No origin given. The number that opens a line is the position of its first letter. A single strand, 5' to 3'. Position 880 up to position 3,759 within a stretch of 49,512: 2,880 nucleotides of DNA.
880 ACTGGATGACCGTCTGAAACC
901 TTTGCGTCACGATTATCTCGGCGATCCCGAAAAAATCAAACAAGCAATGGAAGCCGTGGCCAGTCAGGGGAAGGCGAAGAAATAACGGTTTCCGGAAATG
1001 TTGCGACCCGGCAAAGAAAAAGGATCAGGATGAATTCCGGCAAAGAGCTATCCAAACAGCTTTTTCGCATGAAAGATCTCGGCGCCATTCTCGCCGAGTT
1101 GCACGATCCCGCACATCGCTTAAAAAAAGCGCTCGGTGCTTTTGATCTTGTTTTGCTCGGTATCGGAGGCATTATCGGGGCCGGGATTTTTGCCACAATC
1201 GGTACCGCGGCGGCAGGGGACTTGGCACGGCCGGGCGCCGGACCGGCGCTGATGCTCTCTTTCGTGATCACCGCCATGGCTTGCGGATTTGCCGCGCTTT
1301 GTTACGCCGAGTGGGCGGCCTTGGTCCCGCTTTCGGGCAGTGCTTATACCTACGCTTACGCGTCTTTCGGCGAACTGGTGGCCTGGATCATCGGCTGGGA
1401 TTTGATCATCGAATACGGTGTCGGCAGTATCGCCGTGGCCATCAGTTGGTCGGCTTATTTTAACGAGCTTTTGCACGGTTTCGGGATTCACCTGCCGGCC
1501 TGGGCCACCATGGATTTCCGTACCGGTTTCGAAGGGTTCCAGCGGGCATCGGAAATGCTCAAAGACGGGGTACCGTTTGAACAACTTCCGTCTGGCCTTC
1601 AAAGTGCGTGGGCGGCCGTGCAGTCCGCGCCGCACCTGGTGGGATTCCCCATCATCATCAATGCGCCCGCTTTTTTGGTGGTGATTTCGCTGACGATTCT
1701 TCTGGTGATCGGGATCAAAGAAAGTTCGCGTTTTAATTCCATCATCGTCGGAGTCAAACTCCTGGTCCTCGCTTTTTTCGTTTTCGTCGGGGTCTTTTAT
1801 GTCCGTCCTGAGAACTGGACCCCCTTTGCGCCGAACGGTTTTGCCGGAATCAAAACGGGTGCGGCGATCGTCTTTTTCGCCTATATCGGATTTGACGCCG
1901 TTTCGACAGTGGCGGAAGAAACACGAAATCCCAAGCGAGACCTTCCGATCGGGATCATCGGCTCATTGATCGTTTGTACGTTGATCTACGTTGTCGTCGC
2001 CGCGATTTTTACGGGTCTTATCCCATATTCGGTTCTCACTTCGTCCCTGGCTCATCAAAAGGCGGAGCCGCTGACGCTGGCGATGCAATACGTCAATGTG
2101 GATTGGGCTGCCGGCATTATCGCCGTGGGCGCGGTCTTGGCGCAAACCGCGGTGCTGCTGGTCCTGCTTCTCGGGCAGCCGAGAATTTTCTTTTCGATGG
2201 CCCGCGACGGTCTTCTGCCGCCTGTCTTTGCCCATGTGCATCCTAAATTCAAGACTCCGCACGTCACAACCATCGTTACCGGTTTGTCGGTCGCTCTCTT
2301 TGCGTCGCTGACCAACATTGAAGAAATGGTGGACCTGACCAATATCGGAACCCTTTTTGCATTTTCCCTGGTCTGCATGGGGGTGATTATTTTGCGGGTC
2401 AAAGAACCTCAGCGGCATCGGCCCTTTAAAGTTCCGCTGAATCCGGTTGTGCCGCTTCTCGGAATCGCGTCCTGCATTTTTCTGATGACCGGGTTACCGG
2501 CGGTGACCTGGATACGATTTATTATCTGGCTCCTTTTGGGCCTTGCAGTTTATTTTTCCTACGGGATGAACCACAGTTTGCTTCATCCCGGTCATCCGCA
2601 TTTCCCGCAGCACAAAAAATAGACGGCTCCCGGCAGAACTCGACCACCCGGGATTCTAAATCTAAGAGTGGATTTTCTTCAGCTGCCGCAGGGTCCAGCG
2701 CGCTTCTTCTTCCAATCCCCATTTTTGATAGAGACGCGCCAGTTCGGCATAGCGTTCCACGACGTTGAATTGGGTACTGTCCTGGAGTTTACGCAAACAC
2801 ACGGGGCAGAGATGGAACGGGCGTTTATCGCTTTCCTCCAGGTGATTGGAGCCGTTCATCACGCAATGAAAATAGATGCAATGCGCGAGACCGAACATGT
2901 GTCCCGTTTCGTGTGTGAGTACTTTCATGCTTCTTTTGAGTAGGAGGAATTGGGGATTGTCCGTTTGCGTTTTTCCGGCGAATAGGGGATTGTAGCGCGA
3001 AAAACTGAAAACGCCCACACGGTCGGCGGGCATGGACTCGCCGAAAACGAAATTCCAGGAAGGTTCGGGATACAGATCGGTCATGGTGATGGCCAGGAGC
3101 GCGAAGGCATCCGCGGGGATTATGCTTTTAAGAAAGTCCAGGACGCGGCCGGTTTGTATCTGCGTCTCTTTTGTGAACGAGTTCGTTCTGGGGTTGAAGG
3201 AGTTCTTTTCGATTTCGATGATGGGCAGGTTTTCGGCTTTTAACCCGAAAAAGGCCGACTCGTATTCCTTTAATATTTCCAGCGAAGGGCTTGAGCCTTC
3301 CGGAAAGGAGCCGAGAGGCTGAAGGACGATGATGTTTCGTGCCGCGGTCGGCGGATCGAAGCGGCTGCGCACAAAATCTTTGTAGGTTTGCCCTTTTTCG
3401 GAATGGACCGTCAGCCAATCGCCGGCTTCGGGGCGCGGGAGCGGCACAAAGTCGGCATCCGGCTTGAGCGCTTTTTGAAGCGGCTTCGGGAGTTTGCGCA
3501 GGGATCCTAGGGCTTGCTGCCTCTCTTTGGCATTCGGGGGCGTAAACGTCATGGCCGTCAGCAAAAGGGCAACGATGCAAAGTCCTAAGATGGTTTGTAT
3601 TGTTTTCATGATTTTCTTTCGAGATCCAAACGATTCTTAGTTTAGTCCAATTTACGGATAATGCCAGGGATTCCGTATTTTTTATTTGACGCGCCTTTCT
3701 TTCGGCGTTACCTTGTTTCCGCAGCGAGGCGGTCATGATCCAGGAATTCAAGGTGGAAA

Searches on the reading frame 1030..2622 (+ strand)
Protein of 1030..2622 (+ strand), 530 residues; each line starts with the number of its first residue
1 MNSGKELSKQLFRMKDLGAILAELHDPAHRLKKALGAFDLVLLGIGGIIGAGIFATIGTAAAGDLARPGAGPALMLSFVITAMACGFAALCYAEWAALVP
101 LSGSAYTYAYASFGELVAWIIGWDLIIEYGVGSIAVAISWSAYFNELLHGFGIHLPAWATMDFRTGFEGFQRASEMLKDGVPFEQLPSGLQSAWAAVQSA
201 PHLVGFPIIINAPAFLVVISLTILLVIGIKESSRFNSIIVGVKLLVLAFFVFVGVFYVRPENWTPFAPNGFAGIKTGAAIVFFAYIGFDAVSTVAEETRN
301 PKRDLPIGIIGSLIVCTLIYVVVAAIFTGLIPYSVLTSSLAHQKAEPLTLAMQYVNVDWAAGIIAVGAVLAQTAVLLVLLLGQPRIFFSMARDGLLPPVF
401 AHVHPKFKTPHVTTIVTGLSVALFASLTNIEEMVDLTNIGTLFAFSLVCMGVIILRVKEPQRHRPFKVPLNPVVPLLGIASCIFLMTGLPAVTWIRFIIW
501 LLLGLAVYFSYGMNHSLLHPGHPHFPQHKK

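Call 26: search_protein_families(library=ncbifam, proteins=[window:1030-2622:+], max_evalue=0.00001)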
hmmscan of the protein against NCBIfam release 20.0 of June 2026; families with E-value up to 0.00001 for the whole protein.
window:1030-2622:+ (530 aa): 28 families (the best 25 are shown)
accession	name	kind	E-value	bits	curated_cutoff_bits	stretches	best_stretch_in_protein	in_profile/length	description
NF053761.1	BrChAATpBcaP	equivalog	1.9e-174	581.1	690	2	194-519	147-459/460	branched-chain amino acid transporter BcaP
TIGR00909.1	2A0306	subfamily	7.5e-137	456.7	556.8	2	200-511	126-429/429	amino acid transporter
TIGR00906.1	2A0303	subfamily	3.8e-112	375.6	681.7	3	214-458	169-429/602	cationic amino acid transport permease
TIGR00911.1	2A0308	subfamily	1.4e-31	109.5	701.8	2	214-509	173-471/505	L-type amino acid transporter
TIGR00908.1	2A0305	equivalog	2e-29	102.8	381.75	2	215-510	125-424/442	ethanolamine permease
TIGR00905.1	2A0302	subfamily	3.1e-25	88.9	409.05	2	215-512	134-436/473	basic amino acid/polyamine antiporter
NF008466.1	PRK11357.1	equivalog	7.6e-25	87.7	800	1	217-488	134-408/446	fructoselysine/psicoselysine transporter FrlA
NF007929.0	PRK10644.1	equivalog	1.7e-18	66.6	574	1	207-508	122-424/445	arginine/agmatine antiporter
TIGR03428.1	ureacarb_perm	hypoth_equivalog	3.8e-18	65.6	740.45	2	216-455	151-390/475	permease, urea carboxylase system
NF007938.0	PRK10655.1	equivalog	5e-17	62.2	409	1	235-496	148-414/438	putrescine-ornithine antiporter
NF008094.0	PRK10836.1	subfamily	6.4e-16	58.2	735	2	236-441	159-379/489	amino acid permease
NF007876.0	PRK10580.1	equivalog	2.7e-14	52.9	736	1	266-458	193-379/457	proline-specific permease ProY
TIGR04299.1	antiport_PotE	equivalog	7.3e-13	48.5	560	1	236-420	153-329/430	putrescine-ornithine antiporter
TIGR01773.1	GABAperm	equivalog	7.5e-13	48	678.1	2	225-429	141-352/452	GABA permease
NF008484.0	PRK11387.1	equivalog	1.1e-12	47.7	716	1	268-505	202-444/471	S-methylmethionine permease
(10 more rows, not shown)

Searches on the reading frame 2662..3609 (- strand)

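Call 26: search_protein_families(library=ncbifam, proteins=[window:2662-3609:-], max_evalue=0.00001)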
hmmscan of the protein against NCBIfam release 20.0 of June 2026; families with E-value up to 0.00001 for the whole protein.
window:2662-3609:- (315 aa): 2 families
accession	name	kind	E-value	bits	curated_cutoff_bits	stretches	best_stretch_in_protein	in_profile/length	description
NF033823.0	archmetzin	subfamily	7.3e-30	104.2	145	1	135-275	34-170/170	archaemetzincin family Zn-dependent metalloprotease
NF033824.1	Myxo_non_zincin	equivalog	9.4e-10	38.5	250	1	143-276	45-170/174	non-proteolytic archaemetzincin-like protein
